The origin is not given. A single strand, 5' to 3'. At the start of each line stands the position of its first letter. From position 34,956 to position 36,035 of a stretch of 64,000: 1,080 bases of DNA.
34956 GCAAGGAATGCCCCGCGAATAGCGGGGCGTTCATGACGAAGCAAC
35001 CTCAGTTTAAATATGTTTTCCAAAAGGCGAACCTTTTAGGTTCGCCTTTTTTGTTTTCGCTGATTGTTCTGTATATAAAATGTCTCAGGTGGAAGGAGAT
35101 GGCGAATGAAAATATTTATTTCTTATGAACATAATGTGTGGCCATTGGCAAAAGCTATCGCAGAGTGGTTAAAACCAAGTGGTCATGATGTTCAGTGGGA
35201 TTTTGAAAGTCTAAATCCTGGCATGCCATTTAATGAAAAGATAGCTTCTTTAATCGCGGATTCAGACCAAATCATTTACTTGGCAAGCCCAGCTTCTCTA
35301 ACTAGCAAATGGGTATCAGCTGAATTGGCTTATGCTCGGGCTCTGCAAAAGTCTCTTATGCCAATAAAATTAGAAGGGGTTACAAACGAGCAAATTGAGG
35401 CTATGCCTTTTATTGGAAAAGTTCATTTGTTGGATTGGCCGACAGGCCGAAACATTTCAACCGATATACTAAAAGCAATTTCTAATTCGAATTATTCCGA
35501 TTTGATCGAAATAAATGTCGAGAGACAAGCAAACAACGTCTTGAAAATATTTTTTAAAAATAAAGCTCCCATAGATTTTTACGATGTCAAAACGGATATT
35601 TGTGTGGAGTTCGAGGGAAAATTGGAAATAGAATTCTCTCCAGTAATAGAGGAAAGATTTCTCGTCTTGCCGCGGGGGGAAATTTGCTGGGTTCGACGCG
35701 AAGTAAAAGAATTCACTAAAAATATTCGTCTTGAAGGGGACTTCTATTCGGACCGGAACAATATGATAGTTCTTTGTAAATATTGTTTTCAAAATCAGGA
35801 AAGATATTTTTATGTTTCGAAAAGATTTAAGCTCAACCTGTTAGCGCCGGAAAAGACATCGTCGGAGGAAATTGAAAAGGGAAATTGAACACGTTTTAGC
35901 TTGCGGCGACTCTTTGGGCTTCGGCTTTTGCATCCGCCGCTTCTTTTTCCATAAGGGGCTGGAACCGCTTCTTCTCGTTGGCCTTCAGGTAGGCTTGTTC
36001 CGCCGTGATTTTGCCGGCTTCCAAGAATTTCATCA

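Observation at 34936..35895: Single-gene low-GC TIR-domain insertion between ahcY and pilT, a candidate defence island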

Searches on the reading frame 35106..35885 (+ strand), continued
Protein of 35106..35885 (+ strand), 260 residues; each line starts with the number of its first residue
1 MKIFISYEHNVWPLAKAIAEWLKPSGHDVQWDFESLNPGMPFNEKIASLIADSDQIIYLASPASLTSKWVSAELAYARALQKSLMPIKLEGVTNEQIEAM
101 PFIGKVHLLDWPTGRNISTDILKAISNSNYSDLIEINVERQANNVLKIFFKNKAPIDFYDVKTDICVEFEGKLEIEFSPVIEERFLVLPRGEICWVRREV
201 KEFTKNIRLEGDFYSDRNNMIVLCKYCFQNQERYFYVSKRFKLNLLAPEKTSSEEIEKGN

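Call 67: fold_search(model_id=the predicted structure, library=pdb)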
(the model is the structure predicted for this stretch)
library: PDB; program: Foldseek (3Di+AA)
matches with E <= 10: 1241; with E <= 0.001: 6
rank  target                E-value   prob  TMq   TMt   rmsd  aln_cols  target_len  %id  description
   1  8ifl_A                4.0e-04  0.99  0.32  0.21  27.7       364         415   13  Cryo-EM structure of tetrameric SPARTA gRNA-ssDNA target complex in state 1 (released 2024-01-17)
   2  8i87_G                5.5e-04  0.97  0.31  0.21  27.1       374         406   13  Cryo-EM structure of TIR-APAZ/Ago-gRNA-DNA complex (released 2023-07-19)
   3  9ugj_B                6.5e-04  1.00  0.31  0.54   9.8       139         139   22  Structure of SARM1 bound to SIR3-ADPR (released 2026-02-18)
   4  8p2m_B                7.8e-04  1.00  0.33  0.14   9.3       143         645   22  C. elegans TIR-1 protein. (released 2023-09-06)
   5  6o0u_A                9.4e-04  1.00  0.31  0.55   9.7       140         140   23  Crystal structure of the TIR domain H685A mutant from human SARM1 (released 2019-09-04)
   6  8qlp_E                1.0e-03  1.00  0.35  0.23  12.7       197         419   17  CryoEM structure of the RNA/DNA bound SPARTA (BabAgo/TIR-APAZ) tetrameric complex (released 2024-01-31)
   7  8i87_C                1.1e-03  1.00  0.30  0.20  17.4       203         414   18  Cryo-EM structure of TIR-APAZ/Ago-gRNA-DNA complex (released 2023-07-19)
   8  9mw2_A                1.1e-03  1.00  0.31  0.58   9.9       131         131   24  Structure of SARM1 TIR domain bound to G6831 (released 2026-02-04)
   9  9ugj_F                1.2e-03  1.00  0.28  0.51   7.6       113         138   22  Structure of SARM1 bound to SIR3-ADPR (released 2026-02-18)
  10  6wt6                  1.2e-03  1.00  0.31  0.26   7.5       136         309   25  Structure of a metazoan TIR-STING receptor from C. gigas (released 2020-09-09)
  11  8p2l_I                1.3e-03  1.00  0.31  0.52   9.7       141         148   23  A CHIMERA construct containing human SARM1 ARM and SAM domains and C. elegans TIR domain. (released 2023-09-06)
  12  8isy_B                1.3e-03  0.99  0.29  0.18  21.5       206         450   17  Cryo-EM structure of free-state Crt-SPARTA (released 2023-10-18)
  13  4c6t_D                1.4e-03  1.00  0.29  0.44  11.2       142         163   14  Crystal structure of the RPS4 and RRS1 TIR domain heterodimer (released 2014-05-28)
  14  7djt_A                1.4e-03  1.00  0.30  0.13   9.6       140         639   23  Human SARM1 inhibitory state bounded with inhibitor dHNN (released 2021-05-19)
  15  7uxu_A                1.6e-03  1.00  0.30  0.54   7.5       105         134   25  CryoEM structure of the TIR domain from AbTir in complex with 3AD (released 2022-09-07)
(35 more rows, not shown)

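Call 80: search_protein_families(library=pfam, proteins=[L088:3552-3986:+, L088:8758-9909:-, L088:10013-10903:+], max_evalue=0.01)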
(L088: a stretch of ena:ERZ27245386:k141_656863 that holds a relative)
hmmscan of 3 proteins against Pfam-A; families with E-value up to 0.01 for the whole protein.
L088:3552-3986:+ (144 aa): 1 family
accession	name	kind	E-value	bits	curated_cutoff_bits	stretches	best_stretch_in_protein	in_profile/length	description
PF00027.35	cNMP_binding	-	2.6e-19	69.4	27.5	1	47-124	10-88/89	Cyclic nucleotide-binding domain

L088:8758-9909:- (383 aa): 0 families

L088:10013-10903:+ (296 aa): 0 families

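Call 81: search_protein_families(library=padloc, proteins=[L088:3552-3986:+, L088:8758-9909:-, L088:10013-10903:+], max_evalue=0.001)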
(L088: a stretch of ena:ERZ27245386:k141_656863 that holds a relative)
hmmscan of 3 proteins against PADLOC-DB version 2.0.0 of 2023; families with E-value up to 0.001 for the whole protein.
L088:3552-3986:+ (144 aa): 5 families
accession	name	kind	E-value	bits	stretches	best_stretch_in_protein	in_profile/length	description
PDLC02371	PycTIR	-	1.7e-13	48.6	1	30-142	31-140/288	-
PDLC00731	Effector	-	1.9e-11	41.5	1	31-135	35-136/306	TIR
PDLC00732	Effector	-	9.4e-10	35.9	1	38-130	38-127/301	TIR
PDLC00730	Effector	-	2.1e-07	28.4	1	29-143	49-161/299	TIR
PDLC00734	PycC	-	0.00034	17.8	1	40-121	36-119/374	Pycsar cyclase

L088:8758-9909:- (383 aa): 0 families

L088:10013-10903:+ (296 aa): 0 families

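Call 87: search_protein_families(library=phrogs, proteins=[window:35106-35885:+], max_evalue=0.1)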
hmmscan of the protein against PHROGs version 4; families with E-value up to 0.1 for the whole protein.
window:35106-35885:+ (260 aa): 1 family
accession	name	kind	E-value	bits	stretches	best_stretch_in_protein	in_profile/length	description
phrog_6988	-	unknown function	4.8e-05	24.3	1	43-100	56-113/135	-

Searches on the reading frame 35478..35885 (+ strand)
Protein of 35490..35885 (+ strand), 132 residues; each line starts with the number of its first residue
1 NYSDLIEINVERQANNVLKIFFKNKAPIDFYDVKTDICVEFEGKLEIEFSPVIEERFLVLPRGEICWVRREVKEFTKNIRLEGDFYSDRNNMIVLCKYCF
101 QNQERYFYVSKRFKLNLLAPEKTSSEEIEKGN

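Call 25: find_related_loci(query=A2, collection=viral_contigs, flank=5000)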
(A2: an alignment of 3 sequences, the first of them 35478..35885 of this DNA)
Query A2 (136 aa) in viral_contigs; peptide patterns used: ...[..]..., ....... (x = any residue, [..] = any of these).
193 stretches matched a pattern, but none encodes a relative of the query by tblastn (E <= 1e-3).

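Call 35: search_protein_representatives(alignment_id=A2)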
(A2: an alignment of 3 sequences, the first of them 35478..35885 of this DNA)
Query: 3 sequences, 130 profile positions. Proteins with E-value up to 0.001 (for the whole library): 3; up to 1e-10: 1; up to 1e-30: 1. The best 3 are listed.
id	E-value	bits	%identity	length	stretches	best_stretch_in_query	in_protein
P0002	5.1e-63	226.8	-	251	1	1-129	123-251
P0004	5.6e-07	45.5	-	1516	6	24-60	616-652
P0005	1.3e-05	41.1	-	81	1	64-123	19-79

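Call 38: find_encoding_contigs(protein=P0005, flank=8000)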
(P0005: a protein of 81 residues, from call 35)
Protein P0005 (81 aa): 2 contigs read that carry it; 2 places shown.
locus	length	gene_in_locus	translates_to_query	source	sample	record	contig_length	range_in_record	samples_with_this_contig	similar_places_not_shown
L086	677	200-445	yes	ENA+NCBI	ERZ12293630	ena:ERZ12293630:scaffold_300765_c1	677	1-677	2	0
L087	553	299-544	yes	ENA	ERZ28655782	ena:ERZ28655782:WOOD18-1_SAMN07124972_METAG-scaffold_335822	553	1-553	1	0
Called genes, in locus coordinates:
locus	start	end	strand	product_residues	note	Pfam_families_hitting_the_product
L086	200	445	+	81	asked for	-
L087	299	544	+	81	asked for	-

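Call 68: predict_structure(alignment_id=A6)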
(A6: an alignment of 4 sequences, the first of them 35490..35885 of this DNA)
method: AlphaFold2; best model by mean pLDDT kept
length: 132 residues; sequences in the alignment: 4
mean_pLDDT: 68.9   pTM: 0.61
mean pLDDT of the five models: 68.9, 67.1, 65.6, 61.1, 55.6
residues with pLDDT >= 90: 1; 70-90: 75; 50-70: 32; < 50: 24
segments of 3 or more residues with pLDDT < 50: 44-50, 118-132
pLDDT, mean of each block of 10 residues (from residue 1): 82 77 85 77 48 59 79 54 66 86 89 67 34 34
secondary structure, 60 per line:
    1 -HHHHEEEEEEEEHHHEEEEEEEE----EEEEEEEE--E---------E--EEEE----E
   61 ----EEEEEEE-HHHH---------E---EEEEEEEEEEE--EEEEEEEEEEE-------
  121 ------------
elements in order: H2-5 E6-13 E17-24 E29-36 E52-55 E65-71 H73-76 E90-100 E103-113

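Call 73: search_solved_structures(query=A6, max_evalue=10, show_alignments=2)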
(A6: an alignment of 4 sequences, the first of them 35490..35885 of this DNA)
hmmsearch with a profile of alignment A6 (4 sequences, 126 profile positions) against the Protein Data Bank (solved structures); distinct sequences matched with E-value up to 10: 0.

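Call 74: fold_search(model_id=the predicted structure, library=pdb)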
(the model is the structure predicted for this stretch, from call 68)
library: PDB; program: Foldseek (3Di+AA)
matches with E <= 10: 1292; with E <= 0.001: 0
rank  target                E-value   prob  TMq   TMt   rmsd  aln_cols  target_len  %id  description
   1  1tza_A                4.9e-03  0.97  0.35  0.35   9.8       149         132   11  X-ray structure of Northeast Structural Genomics Consortium target SoR45 (released 2004-07-27)
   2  7adi_B                1.3e-02  0.98  0.36  0.22   6.8       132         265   10  KirBac3.1 W46R: role of a highly conserved tryptophan at the membrane-water interface of Kir channel (released 2022-01-12)
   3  8b6l_E                1.4e-02  0.90  0.30  0.27   8.9       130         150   13  Subtomogram average of the human Sec61-TRAP-OSTA-translocon (released 2022-12-07)
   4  6o9v_B                1.5e-02  0.91  0.30  0.19   8.4       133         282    8  KirBac3.1 mutant at a resolution of 3.1 Angstroms (released 2020-05-27)
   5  7u7m_B                1.7e-02  0.97  0.38  0.20   6.6       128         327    6  Cryo-EM structure of the pancreatic ATP-sensitive potassium channel in the presence of carbamazepine and ATP with Kir6 (released 2022-08-31)
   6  7tys_B                1.7e-02  0.97  0.38  0.20   6.6       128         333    6  Cryo-EM structure of the pancreatic ATP-sensitive potassium channel bound to ATP and repaglinide with Kir6.2-CTD in th (released 2022-08-31)
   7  7u1s_A                1.7e-02  0.96  0.35  0.17   7.1       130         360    8  Cryo-EM structure of the pancreatic ATP-sensitive potassium channel bound to ATP and repaglinide with SUR1-out conform (released 2022-08-31)
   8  7u24_A                1.7e-02  0.94  0.34  0.18   7.1       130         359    9  Cryo-EM structure of the pancreatic ATP-sensitive potassium channel bound to ATP and glibenclamide with Kir6.2-CTD in  (released 2022-08-31)
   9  2x41                  1.7e-02  0.93  0.36  0.09  12.0       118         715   16  Structure of beta-glucosidase 3B from Thermotoga neapolitana in complex with glucose (released 2010-02-09)
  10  8i5m_A                1.7e-02  0.91  0.37  0.20   8.7       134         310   11  Rat Kir4.1 in complex with PIP2 (released 2024-02-28)
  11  1iu1_A                1.7e-02  0.90  0.31  0.33   9.1       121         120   14  Crystal structure of human gamma1-adaptin ear domain (released 2002-07-10)
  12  1u4f_A                1.9e-02  0.90  0.31  0.24   7.9       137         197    9  Crystal Structure of Cytoplasmic Domains of IRK1 (Kir2.1) channel (released 2005-03-08)
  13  2xky_I                1.9e-02  0.89  0.30  0.18   7.8       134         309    9  Single particle analysis of Kir2.1NC_4 in negative stain (released 2011-07-20)
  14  8btk_TA               2.0e-02  0.93  0.35  0.29   6.5       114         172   13  Structure of the TRAP complex with the Sec translocon and a translating ribosome (released 2023-05-24)
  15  8xrx_C                2.0e-02  0.85  0.31  0.08  10.8       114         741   10  The crystal structure of a GH3 enzyme CcBgl3B with glucose and gentiobiose (released 2024-04-10)
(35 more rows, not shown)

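Call 80: search_protein_families(library=pfam, proteins=[L088:3552-3986:+, L088:8758-9909:-, L088:10013-10903:+], max_evalue=0.01)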
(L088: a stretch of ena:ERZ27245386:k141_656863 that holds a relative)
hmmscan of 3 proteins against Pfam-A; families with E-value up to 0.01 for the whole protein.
L088:3552-3986:+ (144 aa): 1 family
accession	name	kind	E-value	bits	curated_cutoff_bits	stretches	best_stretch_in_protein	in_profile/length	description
PF00027.35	cNMP_binding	-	2.6e-19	69.4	27.5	1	47-124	10-88/89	Cyclic nucleotide-binding domain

L088:8758-9909:- (383 aa): 0 families

L088:10013-10903:+ (296 aa): 0 families

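Call 81: search_protein_families(library=padloc, proteins=[L088:3552-3986:+, L088:8758-9909:-, L088:10013-10903:+], max_evalue=0.001)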
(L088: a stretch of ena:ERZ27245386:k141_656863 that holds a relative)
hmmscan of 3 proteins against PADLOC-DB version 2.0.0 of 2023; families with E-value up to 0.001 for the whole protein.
L088:3552-3986:+ (144 aa): 5 families
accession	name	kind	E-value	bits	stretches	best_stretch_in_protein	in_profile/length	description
PDLC02371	PycTIR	-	1.7e-13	48.6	1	30-142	31-140/288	-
PDLC00731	Effector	-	1.9e-11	41.5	1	31-135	35-136/306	TIR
PDLC00732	Effector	-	9.4e-10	35.9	1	38-130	38-127/301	TIR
PDLC00730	Effector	-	2.1e-07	28.4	1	29-143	49-161/299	TIR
PDLC00734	PycC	-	0.00034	17.8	1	40-121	36-119/374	Pycsar cyclase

L088:8758-9909:- (383 aa): 0 families

L088:10013-10903:+ (296 aa): 0 families

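Call 87: search_protein_families(library=phrogs, proteins=[window:35490-35885:+, P0005], max_evalue=0.1)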
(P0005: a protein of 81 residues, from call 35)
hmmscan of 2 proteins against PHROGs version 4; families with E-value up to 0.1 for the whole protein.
window:35490-35885:+ (132 aa): 0 families

P0005 (81 aa): 0 families

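Call 90: fold_search(model_id=the predicted structure, library=viral)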
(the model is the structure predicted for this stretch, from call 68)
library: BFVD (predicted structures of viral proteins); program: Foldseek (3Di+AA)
matches with E <= 10: 694; with E <= 0.001: 0
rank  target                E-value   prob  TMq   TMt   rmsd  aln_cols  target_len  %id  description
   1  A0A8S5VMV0            2.0e-03  1.00  0.43  0.41   6.2       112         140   16  (no name in the UniProt tables at hand)
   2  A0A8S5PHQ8            5.1e-03  1.00  0.44  0.27   7.1       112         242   12  Uncharacterized protein [Siphoviridae sp. ctUGQ45]
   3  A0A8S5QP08            5.1e-03  0.96  0.32  0.26  10.7       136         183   12  Uncharacterized protein [Caudovirales sp. ctSH72]
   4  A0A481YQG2            9.8e-03  0.97  0.35  0.25  10.6       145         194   10  Uncharacterized protein [Marseillevirus LCMAC101]
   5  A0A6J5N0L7            1.3e-02  0.95  0.35  0.32   7.9       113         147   15  Uncharacterized protein [uncultured Caudovirales phage]
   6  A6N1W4                1.6e-02  0.97  0.37  0.31   5.6       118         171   13  Uncharacterized protein [Microbacterium phage Min1]
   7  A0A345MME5            1.6e-02  0.97  0.40  0.31  10.1       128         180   11  (no name in the UniProt tables at hand)
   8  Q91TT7                2.0e-02  0.51  0.23  0.12  16.8       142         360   11  T22.2 [Tupaiid herpesvirus 1 (strain 1)]
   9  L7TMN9                2.2e-02  0.96  0.40  0.21   9.2       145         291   12  Transmembrane protein [Rhizobium phage RHEph01]
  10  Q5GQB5                2.2e-02  0.75  0.24  0.08   9.0       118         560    8  Virion structural protein [Synechococcus phage S-PM2]
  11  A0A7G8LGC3            2.6e-02  0.97  0.40  0.31   6.9       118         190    7  Uncharacterized protein [Gordonia phage Ohgeesy]
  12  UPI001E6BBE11         2.6e-02  0.92  0.36  0.14   8.1       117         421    8  (no name look-up for this kind of identifier)
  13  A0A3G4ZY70            2.6e-02  0.51  0.25  0.07  15.9       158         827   15  Uncharacterized protein [Gaeavirus sp.]
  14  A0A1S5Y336            2.8e-02  0.82  0.29  0.10   9.6       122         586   14  Uncharacterized protein [uncultured archaeal virus]
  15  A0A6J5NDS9            3.6e-02  0.66  0.28  0.12  16.4       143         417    8  Big-1 domain-containing protein (Fragment) [uncultured Caudovirales phage]
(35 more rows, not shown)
